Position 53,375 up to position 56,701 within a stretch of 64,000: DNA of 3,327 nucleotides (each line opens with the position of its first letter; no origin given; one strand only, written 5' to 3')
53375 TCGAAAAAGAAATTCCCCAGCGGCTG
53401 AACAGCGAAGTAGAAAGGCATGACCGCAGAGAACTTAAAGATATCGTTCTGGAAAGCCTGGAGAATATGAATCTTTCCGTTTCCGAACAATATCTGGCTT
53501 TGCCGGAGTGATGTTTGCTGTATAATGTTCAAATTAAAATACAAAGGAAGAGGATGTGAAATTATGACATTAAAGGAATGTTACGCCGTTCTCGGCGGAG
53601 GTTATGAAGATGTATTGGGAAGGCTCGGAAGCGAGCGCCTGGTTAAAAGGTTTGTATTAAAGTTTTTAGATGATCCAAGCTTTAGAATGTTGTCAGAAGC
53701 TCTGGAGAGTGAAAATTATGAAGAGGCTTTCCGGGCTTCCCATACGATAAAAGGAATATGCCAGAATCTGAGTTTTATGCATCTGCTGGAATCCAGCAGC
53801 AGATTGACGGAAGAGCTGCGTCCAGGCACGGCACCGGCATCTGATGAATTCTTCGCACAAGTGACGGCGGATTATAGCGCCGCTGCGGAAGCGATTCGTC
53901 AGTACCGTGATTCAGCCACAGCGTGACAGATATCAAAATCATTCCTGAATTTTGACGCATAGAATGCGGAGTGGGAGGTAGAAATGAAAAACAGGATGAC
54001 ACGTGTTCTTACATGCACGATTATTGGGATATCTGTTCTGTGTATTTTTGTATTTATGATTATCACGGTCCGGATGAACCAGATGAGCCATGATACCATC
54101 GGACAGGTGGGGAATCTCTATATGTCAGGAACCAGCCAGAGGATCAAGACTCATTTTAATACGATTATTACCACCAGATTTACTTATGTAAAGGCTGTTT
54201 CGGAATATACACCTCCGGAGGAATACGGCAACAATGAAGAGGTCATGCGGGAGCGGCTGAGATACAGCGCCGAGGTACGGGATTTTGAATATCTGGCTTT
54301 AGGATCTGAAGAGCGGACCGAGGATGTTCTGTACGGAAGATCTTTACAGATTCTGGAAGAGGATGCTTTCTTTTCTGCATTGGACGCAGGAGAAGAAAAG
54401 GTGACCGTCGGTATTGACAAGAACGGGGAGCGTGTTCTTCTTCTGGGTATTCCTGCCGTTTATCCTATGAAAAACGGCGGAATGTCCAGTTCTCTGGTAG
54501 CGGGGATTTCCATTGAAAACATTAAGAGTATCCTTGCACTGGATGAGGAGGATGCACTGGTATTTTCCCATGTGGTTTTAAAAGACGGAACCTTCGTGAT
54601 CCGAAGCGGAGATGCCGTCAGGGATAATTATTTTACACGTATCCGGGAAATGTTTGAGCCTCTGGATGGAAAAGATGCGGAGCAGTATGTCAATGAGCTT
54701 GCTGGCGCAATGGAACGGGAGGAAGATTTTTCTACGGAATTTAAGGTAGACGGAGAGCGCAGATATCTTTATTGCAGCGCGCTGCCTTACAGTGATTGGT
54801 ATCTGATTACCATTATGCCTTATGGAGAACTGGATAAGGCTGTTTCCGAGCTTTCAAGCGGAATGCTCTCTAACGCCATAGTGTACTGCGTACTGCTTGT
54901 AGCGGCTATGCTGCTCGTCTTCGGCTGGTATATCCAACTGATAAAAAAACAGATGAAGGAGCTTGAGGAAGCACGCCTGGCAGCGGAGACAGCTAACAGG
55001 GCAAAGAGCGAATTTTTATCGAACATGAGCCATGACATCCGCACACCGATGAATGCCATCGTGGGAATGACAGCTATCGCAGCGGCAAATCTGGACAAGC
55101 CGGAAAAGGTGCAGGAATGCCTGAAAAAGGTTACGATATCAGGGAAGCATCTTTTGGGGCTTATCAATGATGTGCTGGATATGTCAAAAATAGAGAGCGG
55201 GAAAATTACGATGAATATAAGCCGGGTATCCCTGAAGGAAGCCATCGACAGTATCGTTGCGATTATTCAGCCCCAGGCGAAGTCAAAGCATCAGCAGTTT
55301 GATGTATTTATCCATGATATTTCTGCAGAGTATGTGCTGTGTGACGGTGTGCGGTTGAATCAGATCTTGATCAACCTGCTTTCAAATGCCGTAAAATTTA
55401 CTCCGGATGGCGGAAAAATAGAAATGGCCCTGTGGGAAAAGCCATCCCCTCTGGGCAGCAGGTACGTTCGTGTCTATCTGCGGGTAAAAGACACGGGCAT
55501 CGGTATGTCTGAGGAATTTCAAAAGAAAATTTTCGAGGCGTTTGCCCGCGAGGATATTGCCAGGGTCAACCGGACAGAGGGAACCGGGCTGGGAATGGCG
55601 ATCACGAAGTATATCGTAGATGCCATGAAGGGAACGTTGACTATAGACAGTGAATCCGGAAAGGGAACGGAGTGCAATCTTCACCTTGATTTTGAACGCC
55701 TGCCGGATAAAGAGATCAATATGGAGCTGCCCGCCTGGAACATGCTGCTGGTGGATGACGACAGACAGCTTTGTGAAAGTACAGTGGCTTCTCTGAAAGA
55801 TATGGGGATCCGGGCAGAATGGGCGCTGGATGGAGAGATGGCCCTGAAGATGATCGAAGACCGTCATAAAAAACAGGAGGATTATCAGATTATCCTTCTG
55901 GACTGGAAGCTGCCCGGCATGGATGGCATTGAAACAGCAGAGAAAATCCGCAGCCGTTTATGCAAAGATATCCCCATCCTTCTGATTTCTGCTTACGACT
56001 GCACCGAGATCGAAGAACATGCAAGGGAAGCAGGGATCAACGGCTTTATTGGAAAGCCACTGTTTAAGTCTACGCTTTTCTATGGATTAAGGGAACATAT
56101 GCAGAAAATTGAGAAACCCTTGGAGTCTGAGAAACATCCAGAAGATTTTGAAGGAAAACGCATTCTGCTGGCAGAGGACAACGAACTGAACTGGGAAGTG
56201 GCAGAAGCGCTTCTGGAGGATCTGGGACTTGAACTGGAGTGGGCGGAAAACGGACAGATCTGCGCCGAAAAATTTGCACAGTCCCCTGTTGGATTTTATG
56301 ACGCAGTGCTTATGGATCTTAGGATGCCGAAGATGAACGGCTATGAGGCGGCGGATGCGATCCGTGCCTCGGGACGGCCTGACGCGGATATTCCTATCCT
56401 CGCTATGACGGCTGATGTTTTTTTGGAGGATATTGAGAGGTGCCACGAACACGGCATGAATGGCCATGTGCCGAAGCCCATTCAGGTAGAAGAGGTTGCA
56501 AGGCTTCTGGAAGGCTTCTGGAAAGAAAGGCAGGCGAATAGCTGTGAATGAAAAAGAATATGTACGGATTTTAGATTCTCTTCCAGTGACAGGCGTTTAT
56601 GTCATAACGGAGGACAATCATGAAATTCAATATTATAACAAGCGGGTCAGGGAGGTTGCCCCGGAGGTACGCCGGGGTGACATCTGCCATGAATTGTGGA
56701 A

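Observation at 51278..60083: Apparent operon coupling a DivIVA-domain repeat protein to a split RpfC/RpfG-like phosphorelay (two hybrid HKs + free Hpt + REC-HD-GYP)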

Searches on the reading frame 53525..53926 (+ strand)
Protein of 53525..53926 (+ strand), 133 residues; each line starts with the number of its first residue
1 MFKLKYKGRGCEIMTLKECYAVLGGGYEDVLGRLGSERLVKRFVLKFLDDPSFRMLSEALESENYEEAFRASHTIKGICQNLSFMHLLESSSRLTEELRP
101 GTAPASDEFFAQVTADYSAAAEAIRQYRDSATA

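Call 3: search_protein_families(library=pfam, proteins=[window:53525-53926:+], max_evalue=0.01)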
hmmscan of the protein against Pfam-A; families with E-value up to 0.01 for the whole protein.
window:53525-53926:+ (133 aa): 2 families
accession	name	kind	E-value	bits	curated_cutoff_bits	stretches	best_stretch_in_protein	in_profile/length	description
PF01627.28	Hpt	-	1.3e-07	32.1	24.6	1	56-122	17-83/84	Hpt domain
PF17448.7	YqaH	-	0.0091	16.7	31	0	54-96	27-69/88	Uncharacterized YqaH-like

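Call 4: search_protein_families(library=ncbifam, proteins=[window:53525-53926:+], max_evalue=0.01)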
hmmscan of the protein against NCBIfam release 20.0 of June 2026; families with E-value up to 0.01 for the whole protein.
window:53525-53926:+ (133 aa): 0 families

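Call 6: search_protein_families(library=ncbifam, proteins=[window:53564-53926:+], max_evalue=10)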
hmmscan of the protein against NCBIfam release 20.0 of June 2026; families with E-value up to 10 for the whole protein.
window:53564-53926:+ (120 aa): 0 families

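Call 79: search_protein_families(library=padloc, proteins=[window:53564-53926:+], max_evalue=0.001)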
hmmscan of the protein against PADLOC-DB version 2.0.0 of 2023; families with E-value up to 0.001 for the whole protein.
window:53564-53926:+ (120 aa): 0 families

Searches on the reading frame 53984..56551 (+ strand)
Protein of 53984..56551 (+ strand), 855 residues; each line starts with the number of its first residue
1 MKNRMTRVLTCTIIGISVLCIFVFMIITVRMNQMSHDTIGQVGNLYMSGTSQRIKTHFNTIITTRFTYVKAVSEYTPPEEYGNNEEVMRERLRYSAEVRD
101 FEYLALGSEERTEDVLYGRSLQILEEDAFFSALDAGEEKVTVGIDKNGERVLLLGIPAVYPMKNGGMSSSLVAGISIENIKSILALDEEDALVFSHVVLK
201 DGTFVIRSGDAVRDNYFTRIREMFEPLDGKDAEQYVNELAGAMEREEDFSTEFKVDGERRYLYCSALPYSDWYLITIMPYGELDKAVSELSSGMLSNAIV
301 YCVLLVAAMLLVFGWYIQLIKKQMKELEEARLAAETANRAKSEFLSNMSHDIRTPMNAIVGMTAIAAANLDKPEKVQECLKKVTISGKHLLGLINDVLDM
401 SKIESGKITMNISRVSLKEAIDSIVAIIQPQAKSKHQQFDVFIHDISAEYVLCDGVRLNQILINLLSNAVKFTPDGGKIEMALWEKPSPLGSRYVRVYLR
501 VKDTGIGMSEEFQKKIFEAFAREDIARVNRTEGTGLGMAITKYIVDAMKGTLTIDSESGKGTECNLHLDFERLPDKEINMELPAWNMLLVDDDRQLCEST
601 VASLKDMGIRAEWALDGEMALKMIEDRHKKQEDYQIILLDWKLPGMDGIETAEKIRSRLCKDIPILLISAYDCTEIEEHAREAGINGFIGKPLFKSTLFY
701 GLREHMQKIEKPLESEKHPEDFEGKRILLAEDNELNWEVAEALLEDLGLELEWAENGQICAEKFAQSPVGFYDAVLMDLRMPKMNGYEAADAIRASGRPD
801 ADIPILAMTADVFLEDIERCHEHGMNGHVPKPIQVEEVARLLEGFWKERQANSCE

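Call 3: search_protein_families(library=pfam, proteins=[window:53984-56551:+], max_evalue=0.01)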
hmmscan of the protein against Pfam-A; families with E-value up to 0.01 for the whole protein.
window:53984-56551:+ (855 aa): 3 families
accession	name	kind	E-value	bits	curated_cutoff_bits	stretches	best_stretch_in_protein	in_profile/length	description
PF00072.30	Response_reg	-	1.5e-41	141.5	30.2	2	727-840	1-108/111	Response regulator receiver domain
PF02518.31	HATPase_c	-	4.6e-25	88.6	26.4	1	454-571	2-110/111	Histidine kinase-, DNA gyrase B-, and HSP90-like ATPase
PF00512.31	HisKA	-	8.2e-18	64.7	26.9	1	340-406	1-66/66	His Kinase A (phospho-acceptor) domain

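Call 4: search_protein_families(library=ncbifam, proteins=[window:53984-56551:+], max_evalue=0.01)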
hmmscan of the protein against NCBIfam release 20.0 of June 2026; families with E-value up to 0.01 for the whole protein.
window:53984-56551:+ (855 aa): 150 families (the best 25 are shown)
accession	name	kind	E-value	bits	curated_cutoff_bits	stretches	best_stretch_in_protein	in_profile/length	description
TIGR02956.1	TMAO_torS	equivalog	5.2e-100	336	676.5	2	322-710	445-824/967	TMAO reductase system sensor histidine kinase/response regulator TorS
NF011874.0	PRK15347.1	equivalog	9.7e-94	315.1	852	3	320-571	377-615/921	two component system sensor kinase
NF041947.1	LuxQ_Vibrio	equivalog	1.1e-90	304.8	1200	2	324-705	455-838/843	quorum-sensing autoinducer 2 sensor kinase/phosphatase LuxQ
NF008318.0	PRK11107.1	equivalog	1e-88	298.5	890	3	323-575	275-523/920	two-component sensor histidine kinase BarA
NF008302.0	PRK11091.1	equivalog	4.1e-88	296.4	838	2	326-713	268-650/779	aerobic respiration two-component sensor histidine kinase ArcB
NF045901.1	HisKinLetSLeg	equivalog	6.2e-78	262.7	1650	3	325-609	277-561/906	two-component system sensor histidine kinase LetS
NF038297.2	hybrid_HK_HrmK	equivalog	1.4e-73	248.6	725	2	285-693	184-595/607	hybrid histidine kinase/response regulator HrmK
NF008099.0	PRK10841.1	equivalog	1.2e-65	221.9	920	3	325-566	454-686/949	two-component system sensor histidine kinase RcsC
NF046044.1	PnpS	equivalog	1.6e-54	185.4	400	1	337-568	166-389/390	two-component system histidine kinase PnpS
NF008543.0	PRK11466.1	equivalog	7.4e-53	179.6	982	2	326-706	429-798/914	TMAO reductase system sensor histidine kinase/response regulator TorS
NF041832.1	near_NosP_CTERM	subfamily_domain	1.2e-52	179.3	400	2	335-693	1-357/370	NahK/ErcS family hybrid sensor histidine kinase/response regulator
NF047874.1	MASE3_PAS_HK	subfamily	1.6e-51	175.9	560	1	321-581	378-636/655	MASE3 domain-containing sensor histidine kinase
NF041880.1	EPS_EpsF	equivalog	2.9e-46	158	900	3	327-567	257-488/492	response regulator EpsF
NF041593.1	histid_kinase_PdhS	equivalog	7e-45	153.3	2000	1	320-565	781-1030/1041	cell-division control histidine kinase PdhS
NF007420.1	PRK09959.1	equivalog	1.3e-43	148.8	1995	2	313-698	683-1066/1197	acid-sensing system histidine kinase EvgS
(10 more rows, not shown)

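Call 43: list_cluster_members(proteins=[P0001, P0020, window:53984-56551:+])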
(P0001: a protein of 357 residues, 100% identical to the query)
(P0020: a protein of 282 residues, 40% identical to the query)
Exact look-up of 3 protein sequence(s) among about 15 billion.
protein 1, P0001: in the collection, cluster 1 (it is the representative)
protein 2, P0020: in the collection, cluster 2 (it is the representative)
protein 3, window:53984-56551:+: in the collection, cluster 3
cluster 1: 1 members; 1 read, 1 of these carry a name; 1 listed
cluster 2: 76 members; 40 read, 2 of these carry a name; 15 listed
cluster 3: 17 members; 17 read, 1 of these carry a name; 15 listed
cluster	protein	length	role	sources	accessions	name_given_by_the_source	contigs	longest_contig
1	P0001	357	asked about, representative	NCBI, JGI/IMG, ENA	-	myosin heavy subunit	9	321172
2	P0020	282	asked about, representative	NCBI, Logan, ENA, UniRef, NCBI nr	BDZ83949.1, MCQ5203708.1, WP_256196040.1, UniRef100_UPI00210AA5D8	hypothetical protein [Claveliimonas bilis] | hypothetical protein n=1 Tax=Clostridia TaxID=186801 RepID=UPI00210AA5D8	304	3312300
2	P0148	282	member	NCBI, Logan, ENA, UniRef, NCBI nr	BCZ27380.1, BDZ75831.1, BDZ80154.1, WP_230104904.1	hypothetical protein EUBC25_14670 [Claveliimonas bilis] | Uncharacterized protein n=1 Tax=Claveliimonas bilis TaxID=3028070 RepID=A0ABM8HGQ6_9FIRM | hypothetical protein [Claveliimonas bilis]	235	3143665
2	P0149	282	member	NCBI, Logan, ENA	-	-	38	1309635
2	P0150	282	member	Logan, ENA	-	-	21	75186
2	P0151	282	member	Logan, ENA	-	-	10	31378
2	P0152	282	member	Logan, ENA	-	-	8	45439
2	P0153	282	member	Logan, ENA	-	-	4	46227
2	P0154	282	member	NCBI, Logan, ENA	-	-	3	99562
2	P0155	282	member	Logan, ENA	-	-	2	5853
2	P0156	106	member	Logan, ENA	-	-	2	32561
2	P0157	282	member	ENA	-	-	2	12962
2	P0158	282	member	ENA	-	-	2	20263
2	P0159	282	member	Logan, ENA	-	-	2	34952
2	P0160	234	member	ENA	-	-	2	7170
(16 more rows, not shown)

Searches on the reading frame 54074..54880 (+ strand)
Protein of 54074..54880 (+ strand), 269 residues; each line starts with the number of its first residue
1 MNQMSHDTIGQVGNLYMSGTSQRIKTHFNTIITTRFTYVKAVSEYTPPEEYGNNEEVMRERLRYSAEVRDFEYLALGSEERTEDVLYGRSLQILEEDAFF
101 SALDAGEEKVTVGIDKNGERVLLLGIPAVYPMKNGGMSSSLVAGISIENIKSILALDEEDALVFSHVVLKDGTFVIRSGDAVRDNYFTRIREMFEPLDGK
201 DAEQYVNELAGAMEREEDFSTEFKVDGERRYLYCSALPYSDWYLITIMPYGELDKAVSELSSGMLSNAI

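Call 54: search_protein_families(library=pfam, proteins=[window:54074-54880:+], max_evalue=1)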
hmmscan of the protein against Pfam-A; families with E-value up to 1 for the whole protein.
window:54074-54880:+ (269 aa): 1 family
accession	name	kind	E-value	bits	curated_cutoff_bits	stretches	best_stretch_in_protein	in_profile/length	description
PF02743.24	dCache_1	-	0.026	14.5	45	1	25-246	19-239/240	Cache domain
